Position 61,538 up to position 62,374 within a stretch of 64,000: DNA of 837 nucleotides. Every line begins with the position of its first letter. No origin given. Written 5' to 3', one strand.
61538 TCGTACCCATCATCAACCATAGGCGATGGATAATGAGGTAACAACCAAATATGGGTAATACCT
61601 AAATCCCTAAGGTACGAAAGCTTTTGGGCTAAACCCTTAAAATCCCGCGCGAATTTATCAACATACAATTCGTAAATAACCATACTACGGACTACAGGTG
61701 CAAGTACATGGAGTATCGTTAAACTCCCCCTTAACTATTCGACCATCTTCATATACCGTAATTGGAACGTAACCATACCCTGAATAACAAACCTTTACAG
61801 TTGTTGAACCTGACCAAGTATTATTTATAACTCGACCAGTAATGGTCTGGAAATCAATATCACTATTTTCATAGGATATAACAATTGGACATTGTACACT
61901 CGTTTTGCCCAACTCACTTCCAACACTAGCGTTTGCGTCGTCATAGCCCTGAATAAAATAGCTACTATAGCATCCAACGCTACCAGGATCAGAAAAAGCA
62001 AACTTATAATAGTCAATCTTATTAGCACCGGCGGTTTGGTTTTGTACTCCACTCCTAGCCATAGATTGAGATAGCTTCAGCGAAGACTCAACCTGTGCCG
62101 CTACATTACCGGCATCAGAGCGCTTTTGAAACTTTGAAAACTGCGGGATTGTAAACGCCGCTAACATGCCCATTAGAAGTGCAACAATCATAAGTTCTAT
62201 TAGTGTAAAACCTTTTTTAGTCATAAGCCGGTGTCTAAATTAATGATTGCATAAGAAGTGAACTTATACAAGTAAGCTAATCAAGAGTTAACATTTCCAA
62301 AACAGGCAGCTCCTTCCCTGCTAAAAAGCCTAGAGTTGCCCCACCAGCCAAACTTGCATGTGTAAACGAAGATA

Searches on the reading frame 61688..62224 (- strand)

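Call 61: search_protein_families(library=pfam, proteins=[window:61688-62224:-], max_evalue=1)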
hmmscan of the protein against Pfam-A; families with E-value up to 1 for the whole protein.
window:61688-62224:- (179 aa): 3 families
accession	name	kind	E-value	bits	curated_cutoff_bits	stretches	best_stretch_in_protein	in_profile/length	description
PF07963.17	N_methyl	-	5.7e-06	26.1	21.2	1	3-24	4-25/27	Prokaryotic N-terminal methylation motif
PF20011.4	fvmJAB_N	-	0.077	13.4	27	1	134-164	48-78/158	JAB N-terminal domain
PF10818.13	SecM_small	-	0.12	13.7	26.1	1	15-45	7-37/95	secA translation cis-regulator SecM, small type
